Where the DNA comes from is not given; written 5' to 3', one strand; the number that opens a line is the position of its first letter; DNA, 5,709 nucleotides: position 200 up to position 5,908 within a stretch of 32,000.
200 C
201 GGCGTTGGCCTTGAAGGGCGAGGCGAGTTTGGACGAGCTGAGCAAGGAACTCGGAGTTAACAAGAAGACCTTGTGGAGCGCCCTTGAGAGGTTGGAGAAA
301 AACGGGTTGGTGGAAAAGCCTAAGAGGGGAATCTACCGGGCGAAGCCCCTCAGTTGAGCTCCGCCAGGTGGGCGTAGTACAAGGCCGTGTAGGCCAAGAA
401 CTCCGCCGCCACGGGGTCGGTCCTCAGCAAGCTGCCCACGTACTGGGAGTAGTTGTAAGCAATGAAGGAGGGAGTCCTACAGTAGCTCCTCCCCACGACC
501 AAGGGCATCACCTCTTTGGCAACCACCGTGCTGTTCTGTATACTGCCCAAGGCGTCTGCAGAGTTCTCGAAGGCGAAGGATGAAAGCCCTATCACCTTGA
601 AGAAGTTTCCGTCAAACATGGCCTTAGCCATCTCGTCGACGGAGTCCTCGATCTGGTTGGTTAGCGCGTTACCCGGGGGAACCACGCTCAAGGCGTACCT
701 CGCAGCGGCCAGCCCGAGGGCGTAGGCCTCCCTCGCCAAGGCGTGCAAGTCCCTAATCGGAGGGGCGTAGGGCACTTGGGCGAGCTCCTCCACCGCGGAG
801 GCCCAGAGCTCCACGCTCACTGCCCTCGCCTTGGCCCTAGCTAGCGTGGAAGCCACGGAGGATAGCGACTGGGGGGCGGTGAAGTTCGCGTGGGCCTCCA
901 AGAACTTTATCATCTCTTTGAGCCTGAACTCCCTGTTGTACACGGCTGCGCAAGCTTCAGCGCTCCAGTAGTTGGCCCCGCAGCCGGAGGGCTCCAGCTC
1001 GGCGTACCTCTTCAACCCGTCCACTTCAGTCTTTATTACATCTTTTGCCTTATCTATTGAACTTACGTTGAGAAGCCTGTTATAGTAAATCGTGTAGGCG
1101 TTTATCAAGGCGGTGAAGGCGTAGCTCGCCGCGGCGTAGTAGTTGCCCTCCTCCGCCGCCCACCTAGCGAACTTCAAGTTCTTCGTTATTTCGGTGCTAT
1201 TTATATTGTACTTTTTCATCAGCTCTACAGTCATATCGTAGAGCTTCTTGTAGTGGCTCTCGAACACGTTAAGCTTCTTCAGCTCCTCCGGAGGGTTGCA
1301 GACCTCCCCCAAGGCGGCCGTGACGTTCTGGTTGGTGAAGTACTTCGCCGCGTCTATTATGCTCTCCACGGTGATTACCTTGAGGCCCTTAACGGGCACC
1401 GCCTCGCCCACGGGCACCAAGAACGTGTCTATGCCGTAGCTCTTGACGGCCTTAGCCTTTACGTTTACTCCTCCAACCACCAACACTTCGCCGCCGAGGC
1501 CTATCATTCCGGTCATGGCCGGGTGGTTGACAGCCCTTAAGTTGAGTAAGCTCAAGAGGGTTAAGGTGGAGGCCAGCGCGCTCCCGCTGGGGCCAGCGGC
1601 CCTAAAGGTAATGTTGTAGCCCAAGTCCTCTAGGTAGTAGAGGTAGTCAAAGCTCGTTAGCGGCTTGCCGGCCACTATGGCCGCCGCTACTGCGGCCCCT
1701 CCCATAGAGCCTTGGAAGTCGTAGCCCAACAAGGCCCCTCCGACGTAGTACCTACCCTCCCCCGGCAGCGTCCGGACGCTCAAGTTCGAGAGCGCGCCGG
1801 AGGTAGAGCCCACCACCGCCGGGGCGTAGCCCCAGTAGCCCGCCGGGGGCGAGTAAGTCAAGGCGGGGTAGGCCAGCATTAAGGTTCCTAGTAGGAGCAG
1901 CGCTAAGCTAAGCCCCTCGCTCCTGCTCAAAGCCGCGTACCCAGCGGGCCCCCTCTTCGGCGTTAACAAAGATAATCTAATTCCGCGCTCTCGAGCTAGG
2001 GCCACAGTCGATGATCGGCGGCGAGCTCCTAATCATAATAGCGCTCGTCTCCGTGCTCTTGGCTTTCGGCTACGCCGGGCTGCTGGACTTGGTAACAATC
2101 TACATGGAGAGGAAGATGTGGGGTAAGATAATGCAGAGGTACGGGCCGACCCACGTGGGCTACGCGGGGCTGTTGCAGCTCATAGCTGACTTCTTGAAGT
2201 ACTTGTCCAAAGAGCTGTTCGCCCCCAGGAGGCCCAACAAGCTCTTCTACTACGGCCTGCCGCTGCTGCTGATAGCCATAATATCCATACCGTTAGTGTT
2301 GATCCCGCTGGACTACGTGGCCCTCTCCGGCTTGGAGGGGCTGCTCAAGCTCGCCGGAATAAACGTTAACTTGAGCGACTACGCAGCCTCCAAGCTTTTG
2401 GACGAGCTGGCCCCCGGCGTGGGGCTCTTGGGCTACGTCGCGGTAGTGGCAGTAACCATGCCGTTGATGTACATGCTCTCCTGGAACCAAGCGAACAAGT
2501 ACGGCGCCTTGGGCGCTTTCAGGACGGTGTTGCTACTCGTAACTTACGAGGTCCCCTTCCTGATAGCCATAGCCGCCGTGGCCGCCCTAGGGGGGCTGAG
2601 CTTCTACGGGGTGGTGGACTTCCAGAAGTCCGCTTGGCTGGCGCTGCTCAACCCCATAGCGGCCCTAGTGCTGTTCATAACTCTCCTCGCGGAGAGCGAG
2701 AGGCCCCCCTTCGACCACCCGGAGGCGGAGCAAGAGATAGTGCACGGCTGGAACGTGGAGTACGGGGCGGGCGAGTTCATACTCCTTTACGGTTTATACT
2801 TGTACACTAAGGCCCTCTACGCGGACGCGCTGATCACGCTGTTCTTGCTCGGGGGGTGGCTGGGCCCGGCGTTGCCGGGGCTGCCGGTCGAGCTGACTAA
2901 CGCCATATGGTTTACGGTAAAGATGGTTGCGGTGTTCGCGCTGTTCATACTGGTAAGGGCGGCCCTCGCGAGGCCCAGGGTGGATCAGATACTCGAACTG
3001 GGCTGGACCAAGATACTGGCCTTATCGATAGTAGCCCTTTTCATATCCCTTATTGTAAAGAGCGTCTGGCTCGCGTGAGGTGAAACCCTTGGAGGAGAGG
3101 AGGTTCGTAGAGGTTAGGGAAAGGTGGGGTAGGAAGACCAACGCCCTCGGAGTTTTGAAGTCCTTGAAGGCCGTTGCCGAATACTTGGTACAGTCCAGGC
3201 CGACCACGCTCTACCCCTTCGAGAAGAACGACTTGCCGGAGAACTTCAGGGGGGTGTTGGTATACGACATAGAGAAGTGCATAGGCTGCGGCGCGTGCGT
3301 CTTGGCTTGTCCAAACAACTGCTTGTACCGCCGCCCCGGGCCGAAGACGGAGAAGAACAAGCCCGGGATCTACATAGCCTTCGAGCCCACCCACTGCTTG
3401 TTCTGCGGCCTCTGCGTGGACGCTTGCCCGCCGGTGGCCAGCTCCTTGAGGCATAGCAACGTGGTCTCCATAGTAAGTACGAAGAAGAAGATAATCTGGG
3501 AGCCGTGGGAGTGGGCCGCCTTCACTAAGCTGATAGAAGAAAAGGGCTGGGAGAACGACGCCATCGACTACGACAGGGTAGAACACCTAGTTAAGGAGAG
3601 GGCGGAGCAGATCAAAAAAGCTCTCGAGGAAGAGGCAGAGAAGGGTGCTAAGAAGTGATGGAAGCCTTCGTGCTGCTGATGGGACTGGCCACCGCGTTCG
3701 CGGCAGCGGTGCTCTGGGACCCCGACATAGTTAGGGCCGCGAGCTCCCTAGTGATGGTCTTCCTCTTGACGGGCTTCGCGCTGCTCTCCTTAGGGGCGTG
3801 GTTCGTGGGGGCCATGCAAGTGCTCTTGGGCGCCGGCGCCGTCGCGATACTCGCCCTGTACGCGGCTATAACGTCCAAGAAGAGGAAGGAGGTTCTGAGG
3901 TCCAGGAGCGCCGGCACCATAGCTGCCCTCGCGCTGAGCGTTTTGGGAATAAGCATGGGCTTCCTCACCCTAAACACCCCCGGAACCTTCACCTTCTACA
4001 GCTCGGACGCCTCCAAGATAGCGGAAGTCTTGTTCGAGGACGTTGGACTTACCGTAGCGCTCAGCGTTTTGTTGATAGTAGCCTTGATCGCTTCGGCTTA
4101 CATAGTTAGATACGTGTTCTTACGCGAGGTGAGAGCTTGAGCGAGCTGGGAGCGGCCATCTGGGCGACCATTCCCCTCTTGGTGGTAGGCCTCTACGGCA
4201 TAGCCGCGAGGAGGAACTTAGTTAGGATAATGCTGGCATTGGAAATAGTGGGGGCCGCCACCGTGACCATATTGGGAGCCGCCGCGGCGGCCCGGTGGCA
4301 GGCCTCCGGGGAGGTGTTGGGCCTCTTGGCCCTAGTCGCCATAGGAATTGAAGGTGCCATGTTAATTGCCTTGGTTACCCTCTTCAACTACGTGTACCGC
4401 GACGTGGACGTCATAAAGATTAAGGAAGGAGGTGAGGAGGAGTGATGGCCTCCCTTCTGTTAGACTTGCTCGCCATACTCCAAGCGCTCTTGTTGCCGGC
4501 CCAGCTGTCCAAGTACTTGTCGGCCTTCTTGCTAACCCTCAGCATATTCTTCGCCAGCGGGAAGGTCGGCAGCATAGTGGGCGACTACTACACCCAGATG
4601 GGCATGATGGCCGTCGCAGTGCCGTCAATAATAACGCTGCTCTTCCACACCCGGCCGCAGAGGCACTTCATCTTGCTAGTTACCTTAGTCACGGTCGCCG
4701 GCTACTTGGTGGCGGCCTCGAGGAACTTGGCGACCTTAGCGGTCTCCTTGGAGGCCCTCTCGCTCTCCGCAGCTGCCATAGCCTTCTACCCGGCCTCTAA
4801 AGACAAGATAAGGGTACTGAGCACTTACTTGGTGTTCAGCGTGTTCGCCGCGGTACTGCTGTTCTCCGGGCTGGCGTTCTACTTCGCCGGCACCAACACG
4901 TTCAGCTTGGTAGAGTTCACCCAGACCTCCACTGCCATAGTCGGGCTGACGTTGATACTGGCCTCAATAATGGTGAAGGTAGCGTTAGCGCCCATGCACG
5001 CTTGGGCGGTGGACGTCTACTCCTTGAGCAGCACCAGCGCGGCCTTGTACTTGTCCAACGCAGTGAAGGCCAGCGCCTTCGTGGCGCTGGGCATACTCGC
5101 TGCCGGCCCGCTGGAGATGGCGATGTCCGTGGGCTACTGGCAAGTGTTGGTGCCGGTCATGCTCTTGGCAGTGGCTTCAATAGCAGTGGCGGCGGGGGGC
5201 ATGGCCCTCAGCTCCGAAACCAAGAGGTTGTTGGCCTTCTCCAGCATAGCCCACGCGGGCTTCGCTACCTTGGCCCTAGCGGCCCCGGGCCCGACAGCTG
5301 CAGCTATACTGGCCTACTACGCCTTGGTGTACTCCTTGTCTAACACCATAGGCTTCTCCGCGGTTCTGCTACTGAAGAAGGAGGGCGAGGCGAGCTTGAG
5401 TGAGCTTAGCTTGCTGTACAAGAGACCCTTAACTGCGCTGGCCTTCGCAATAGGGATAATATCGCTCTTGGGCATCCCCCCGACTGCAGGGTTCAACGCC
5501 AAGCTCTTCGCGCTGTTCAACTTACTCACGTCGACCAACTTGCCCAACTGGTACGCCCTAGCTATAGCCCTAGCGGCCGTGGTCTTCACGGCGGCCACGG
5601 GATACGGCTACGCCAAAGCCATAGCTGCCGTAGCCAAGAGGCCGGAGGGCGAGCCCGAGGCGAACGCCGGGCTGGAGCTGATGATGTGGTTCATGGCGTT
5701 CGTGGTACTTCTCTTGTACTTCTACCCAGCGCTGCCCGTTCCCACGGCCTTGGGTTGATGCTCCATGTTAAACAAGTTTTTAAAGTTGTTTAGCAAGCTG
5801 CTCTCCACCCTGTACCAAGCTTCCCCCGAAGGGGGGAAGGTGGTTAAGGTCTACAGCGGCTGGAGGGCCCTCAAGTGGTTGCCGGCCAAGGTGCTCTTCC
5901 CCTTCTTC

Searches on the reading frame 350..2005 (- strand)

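Call 48: search_protein_families(library=pfam, proteins=[window:350-2005:-], max_evalue=0.01)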
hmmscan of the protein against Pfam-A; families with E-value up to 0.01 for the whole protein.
window:350-2005:- (551 aa): 1 family
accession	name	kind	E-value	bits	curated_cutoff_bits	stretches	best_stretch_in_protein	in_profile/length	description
PF05362.19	Lon_C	-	1.8e-06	28.1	21.1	1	138-201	109-172/205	Lon protease (S16) C-terminal proteolytic domain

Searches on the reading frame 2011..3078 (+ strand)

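Call 48: search_protein_families(library=pfam, proteins=[window:2011-3078:+], max_evalue=0.01)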
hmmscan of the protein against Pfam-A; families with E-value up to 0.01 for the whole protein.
window:2011-3078:+ (355 aa): 1 family
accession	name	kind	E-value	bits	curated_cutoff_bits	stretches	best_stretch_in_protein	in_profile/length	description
PF00146.26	NADHdh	-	2.9e-71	240.7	27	1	19-345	7-296/298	NADH dehydrogenase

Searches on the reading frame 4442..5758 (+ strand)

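Call 48: search_protein_families(library=pfam, proteins=[window:4442-5758:+], max_evalue=0.01)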
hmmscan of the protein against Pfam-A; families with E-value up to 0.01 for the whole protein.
window:4442-5758:+ (438 aa): 1 family
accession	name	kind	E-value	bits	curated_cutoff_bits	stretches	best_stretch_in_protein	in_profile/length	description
PF00361.26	Proton_antipo_M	-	2.3e-27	96.4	21.5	1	93-379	1-290/294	NADH:quinone oxidoreductase/Mrp antiporter, TM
